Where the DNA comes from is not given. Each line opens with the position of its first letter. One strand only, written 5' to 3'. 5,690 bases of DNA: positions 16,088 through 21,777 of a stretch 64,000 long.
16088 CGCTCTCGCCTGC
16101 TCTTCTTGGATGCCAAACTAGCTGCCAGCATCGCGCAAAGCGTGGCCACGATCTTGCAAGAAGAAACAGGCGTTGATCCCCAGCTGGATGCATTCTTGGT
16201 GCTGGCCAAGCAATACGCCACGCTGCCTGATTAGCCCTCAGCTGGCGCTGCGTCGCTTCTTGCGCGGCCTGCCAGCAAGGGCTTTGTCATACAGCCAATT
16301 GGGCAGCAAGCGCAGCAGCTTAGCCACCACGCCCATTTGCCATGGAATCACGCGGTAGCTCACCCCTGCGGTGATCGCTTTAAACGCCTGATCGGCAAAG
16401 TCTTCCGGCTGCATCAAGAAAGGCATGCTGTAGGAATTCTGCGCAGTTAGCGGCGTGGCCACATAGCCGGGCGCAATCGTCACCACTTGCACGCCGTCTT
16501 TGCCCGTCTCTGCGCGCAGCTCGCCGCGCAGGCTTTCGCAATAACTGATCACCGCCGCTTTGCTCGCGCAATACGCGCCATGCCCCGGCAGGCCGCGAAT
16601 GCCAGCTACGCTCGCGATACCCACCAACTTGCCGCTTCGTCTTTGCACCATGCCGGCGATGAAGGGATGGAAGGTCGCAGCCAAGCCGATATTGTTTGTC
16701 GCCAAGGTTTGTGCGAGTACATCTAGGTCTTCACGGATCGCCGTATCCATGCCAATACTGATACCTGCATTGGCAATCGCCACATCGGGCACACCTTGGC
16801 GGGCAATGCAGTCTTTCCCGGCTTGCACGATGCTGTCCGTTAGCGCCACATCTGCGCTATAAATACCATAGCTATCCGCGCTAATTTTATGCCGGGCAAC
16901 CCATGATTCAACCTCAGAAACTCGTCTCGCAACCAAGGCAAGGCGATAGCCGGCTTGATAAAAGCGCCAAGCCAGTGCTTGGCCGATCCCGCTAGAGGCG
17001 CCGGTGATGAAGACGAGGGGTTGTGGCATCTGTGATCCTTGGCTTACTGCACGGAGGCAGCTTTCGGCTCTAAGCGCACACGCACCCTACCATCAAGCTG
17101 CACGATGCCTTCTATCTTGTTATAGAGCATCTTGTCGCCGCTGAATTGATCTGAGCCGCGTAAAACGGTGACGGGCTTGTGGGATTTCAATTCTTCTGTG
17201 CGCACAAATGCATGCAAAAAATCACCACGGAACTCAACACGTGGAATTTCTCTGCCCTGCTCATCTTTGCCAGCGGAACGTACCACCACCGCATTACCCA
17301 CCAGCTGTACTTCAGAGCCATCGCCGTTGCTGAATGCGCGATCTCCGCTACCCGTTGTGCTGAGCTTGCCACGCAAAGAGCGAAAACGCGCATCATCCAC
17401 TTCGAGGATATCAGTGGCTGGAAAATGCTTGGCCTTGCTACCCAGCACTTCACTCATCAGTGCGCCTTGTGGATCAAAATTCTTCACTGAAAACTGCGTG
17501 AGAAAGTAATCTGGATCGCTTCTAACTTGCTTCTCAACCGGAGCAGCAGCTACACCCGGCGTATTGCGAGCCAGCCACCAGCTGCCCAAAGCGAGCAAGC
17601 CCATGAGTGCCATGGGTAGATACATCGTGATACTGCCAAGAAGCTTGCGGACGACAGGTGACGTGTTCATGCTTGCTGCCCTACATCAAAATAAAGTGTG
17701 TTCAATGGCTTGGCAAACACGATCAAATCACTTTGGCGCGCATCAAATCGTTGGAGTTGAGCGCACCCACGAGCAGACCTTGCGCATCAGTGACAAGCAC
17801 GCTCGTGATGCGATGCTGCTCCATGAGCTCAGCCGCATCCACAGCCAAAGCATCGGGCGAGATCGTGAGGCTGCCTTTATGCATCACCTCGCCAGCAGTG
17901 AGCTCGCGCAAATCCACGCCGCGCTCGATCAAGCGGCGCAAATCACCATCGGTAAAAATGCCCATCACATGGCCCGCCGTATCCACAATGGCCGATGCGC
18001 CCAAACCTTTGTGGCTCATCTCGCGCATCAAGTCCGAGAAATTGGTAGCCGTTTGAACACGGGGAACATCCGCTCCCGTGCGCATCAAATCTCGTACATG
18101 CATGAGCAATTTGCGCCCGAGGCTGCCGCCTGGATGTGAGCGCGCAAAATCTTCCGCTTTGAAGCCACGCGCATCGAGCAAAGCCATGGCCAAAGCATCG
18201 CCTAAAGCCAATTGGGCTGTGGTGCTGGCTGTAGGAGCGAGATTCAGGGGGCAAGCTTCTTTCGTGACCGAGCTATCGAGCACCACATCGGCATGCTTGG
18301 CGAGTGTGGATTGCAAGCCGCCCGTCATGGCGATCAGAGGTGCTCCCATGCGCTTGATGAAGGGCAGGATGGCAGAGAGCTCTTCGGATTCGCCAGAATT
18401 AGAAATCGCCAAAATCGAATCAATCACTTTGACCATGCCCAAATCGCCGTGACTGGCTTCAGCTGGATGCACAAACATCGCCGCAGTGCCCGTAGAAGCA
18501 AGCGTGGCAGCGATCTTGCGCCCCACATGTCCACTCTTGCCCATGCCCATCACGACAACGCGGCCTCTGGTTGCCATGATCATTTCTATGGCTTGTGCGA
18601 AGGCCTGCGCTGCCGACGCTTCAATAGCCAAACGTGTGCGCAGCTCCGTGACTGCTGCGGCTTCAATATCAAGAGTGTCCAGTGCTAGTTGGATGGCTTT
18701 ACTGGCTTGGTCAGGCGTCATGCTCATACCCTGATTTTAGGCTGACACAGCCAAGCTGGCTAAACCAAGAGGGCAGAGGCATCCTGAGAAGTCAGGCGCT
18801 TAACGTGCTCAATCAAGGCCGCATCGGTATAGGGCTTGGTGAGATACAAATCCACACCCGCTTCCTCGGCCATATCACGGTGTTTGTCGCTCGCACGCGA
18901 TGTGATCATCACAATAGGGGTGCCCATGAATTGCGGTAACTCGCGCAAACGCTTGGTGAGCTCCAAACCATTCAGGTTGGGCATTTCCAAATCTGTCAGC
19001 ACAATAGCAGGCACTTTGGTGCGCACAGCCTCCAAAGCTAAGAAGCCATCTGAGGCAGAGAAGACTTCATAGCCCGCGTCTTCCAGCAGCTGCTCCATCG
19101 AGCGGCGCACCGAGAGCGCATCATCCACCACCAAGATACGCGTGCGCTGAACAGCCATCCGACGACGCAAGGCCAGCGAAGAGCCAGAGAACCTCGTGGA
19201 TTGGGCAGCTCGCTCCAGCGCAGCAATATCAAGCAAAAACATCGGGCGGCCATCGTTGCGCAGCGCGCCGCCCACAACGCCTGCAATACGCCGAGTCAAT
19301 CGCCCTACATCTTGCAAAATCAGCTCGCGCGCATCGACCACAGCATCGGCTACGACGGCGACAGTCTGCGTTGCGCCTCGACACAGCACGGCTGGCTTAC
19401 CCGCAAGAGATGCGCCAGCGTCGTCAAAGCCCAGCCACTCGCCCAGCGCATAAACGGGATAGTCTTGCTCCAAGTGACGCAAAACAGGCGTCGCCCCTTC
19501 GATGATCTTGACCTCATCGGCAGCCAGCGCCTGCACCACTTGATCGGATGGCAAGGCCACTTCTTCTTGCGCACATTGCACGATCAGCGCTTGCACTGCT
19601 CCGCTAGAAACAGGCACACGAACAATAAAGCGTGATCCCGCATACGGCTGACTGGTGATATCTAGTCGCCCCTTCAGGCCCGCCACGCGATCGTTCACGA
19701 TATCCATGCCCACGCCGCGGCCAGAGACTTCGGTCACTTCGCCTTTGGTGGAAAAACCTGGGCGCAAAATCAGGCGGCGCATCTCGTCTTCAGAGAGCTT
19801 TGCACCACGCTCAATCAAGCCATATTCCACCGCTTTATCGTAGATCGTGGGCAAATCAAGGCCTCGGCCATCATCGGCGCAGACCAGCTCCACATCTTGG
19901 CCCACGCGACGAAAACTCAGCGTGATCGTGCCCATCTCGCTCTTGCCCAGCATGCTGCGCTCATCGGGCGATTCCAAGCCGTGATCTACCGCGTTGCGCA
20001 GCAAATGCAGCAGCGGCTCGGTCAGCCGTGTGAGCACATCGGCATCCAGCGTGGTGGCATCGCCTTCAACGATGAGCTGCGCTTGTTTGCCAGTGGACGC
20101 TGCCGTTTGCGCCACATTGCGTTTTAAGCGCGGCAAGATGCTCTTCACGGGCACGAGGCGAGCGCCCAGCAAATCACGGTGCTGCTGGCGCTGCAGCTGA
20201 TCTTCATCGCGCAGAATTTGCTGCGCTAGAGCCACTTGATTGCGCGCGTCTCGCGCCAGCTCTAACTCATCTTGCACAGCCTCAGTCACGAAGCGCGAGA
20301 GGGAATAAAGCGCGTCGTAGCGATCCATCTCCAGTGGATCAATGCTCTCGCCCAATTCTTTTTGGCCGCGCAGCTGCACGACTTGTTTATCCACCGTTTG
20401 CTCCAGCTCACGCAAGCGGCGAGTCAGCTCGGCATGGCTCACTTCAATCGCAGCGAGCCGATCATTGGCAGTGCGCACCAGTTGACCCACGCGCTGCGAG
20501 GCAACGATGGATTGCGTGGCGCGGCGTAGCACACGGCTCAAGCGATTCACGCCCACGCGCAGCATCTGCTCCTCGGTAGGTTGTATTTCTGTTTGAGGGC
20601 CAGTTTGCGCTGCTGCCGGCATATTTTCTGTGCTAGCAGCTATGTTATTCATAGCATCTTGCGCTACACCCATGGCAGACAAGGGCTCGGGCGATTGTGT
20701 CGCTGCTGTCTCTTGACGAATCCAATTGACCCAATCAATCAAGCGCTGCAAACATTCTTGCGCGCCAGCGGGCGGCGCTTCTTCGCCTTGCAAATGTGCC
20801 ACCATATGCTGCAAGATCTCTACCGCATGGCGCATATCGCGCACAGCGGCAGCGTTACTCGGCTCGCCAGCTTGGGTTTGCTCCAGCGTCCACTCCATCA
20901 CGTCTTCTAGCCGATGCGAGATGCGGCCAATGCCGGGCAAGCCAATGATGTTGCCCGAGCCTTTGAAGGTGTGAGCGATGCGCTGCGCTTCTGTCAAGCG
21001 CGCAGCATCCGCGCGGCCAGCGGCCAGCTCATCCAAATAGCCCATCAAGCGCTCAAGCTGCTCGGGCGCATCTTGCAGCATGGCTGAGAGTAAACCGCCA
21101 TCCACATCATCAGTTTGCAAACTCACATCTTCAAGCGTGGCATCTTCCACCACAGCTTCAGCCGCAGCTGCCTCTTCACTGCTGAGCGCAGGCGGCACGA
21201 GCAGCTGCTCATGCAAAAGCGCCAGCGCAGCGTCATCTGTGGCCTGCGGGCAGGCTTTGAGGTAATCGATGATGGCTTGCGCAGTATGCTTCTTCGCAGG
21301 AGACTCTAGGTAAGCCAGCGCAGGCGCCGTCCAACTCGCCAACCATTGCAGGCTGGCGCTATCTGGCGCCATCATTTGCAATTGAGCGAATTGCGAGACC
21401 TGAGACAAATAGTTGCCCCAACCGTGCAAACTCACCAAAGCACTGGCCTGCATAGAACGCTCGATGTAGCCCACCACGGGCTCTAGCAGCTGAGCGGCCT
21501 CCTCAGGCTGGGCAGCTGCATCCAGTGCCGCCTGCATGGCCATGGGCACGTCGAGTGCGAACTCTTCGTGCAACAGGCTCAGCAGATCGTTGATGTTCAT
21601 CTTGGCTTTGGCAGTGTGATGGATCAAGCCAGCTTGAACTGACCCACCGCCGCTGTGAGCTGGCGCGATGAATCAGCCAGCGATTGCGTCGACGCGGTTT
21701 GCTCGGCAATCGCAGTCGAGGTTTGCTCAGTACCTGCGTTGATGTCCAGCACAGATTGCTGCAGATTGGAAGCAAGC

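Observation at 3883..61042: Family I: a ~41-nt double-hairpin repeat found in intergenic tails and also inside coding sequences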

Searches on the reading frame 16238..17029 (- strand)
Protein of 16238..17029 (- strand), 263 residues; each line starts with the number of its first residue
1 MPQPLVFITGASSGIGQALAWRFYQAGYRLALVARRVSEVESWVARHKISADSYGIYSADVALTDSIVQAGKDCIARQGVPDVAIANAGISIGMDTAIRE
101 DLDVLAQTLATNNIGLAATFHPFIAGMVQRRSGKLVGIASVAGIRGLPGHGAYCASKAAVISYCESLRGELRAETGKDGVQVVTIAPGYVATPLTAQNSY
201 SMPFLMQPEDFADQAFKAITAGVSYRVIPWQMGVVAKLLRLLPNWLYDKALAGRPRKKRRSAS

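Call 10: search_protein_families(library=pfam, proteins=[window:16238-17029:-])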
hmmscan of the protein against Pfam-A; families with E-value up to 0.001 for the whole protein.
window:16238-17029:- (263 aa): 4 families
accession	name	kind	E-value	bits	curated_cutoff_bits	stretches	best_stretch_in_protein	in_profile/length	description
PF00106.31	adh_short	-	3.8e-36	124.9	26.6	1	6-198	3-190/195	short chain dehydrogenase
PF13561.12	adh_short_C2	-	5.5e-25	88.8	27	1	10-198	1-184/236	Enoyl-(Acyl carrier protein) reductase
PF08659.16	KR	-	0.0002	21.8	22.6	1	6-168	3-164/180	KR domain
PF01370.27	Epimerase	-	0.00027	20.9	20.9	1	6-168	1-157/240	NAD dependent epimerase/dehydratase family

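Call 93: search_solved_structures(query=window:16238-17029:-, show_alignments=2, max_evalue=1e-20)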
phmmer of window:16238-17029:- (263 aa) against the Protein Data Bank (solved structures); distinct sequences matched with E-value up to 1e-20: 2.
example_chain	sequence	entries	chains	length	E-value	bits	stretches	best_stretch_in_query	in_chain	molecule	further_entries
3gk3_A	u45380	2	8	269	2.9e-23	85.9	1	5-195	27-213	Acetoacetyl-CoA reductase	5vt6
3p19_A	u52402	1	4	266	8.5e-21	77.8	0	4-197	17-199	Putative blue fluorescent protein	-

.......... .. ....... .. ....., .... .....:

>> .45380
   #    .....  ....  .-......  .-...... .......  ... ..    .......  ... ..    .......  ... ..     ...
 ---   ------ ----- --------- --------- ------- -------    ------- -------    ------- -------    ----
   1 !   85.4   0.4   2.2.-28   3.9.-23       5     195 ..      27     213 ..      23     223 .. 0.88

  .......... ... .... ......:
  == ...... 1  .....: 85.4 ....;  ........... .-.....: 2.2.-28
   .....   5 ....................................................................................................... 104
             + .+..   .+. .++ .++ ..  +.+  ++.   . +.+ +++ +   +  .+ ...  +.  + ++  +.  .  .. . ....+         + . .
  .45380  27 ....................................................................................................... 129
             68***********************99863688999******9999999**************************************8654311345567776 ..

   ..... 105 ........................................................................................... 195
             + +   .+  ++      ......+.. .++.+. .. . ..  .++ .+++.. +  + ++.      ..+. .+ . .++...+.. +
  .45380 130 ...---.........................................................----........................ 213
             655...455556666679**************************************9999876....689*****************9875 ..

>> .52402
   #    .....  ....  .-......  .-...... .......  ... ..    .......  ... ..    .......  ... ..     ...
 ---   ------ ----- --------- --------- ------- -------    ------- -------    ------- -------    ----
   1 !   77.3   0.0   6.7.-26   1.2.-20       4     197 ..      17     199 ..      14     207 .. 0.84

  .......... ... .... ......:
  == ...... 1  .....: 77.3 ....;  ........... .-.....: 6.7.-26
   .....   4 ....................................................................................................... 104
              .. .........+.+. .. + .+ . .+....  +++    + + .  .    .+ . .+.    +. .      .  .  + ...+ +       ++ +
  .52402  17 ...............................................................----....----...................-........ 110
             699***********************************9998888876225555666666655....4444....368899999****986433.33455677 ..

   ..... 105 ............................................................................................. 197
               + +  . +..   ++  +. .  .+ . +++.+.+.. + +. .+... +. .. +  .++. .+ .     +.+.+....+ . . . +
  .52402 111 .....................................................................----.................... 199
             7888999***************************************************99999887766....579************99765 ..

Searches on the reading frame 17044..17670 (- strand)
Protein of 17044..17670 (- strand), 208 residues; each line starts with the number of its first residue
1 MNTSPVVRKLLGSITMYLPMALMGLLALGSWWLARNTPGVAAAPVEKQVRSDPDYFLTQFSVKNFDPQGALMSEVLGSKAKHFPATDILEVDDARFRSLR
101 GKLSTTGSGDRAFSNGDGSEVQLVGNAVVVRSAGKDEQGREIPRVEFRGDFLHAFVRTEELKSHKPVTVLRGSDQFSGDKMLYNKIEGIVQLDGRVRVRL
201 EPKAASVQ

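Call 95: search_protein_families(library=pfam, proteins=[window:17044-17670:-], max_evalue=0.00001)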
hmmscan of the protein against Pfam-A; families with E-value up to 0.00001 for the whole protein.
window:17044-17670:- (208 aa): 1 family
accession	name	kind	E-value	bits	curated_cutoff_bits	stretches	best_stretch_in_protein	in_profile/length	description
PF06835.18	LptC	-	2.6e-21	76.5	21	1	25-201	7-175/175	Lipopolysaccharide-assembly, LptC-related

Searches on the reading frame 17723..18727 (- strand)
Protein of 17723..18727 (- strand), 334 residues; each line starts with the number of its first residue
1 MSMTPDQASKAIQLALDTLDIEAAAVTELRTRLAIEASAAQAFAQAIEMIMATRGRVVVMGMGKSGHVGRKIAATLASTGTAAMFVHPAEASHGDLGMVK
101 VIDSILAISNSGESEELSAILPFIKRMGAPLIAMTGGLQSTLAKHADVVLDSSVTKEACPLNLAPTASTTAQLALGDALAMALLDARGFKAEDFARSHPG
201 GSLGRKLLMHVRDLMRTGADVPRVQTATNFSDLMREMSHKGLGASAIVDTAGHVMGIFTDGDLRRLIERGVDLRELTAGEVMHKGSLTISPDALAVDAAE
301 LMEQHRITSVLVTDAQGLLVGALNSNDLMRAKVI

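Call 95: search_protein_families(library=pfam, proteins=[window:17723-18727:-], max_evalue=0.00001)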
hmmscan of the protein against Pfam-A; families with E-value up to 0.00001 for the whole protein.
window:17723-18727:- (334 aa): 2 families
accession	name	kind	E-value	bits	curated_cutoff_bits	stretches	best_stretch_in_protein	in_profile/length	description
PF01380.27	SIS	-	3.1e-26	92.2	25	1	52-182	3-131/131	SIS domain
PF00571.33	CBS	-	1.9e-17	63.8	24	2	278-331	1-54/57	CBS domain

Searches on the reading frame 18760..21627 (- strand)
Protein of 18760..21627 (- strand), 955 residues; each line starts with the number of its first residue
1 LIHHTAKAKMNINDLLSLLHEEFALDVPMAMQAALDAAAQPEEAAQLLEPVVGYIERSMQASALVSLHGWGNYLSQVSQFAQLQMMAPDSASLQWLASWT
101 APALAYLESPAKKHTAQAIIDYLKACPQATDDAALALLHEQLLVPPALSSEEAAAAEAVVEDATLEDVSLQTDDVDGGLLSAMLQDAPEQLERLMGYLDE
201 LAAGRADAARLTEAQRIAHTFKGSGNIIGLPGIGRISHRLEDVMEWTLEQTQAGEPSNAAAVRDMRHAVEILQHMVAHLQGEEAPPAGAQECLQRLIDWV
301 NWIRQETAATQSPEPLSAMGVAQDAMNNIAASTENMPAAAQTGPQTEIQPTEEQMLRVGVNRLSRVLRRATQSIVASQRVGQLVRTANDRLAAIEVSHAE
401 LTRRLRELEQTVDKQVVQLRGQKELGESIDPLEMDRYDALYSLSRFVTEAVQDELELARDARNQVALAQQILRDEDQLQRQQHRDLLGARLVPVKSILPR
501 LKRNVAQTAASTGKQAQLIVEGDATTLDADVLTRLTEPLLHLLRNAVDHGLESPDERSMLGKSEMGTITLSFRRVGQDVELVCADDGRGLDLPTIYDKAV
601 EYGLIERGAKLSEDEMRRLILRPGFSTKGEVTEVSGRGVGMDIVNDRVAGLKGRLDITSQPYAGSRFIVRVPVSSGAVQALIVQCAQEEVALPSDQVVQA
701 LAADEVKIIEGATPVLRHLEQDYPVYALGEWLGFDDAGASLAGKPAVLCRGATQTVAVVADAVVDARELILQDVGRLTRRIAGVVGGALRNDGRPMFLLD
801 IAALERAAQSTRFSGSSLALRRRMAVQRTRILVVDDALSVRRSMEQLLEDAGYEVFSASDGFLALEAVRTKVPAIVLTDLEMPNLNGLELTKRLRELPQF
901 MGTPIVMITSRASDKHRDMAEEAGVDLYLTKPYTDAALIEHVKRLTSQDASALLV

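Call 10: search_protein_families(library=pfam, proteins=[window:18760-21627:-])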
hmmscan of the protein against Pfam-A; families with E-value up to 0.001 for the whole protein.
window:18760-21627:- (955 aa): 4 families
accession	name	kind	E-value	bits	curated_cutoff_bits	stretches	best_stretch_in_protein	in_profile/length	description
PF00072.30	Response_reg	-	3.3e-26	92.1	30.2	1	831-942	1-110/111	Response regulator receiver domain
PF01584.24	CheW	-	5.3e-13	49.2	23.5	1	679-804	1-133/138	CheW-like domain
PF02518.31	HATPase_c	-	4.6e-12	46.8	26.4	1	536-673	7-109/111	Histidine kinase-, DNA gyrase B-, and HSP90-like ATPase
PF01627.28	Hpt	-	4.2e-11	43.4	24.6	1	179-269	2-81/84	Hpt domain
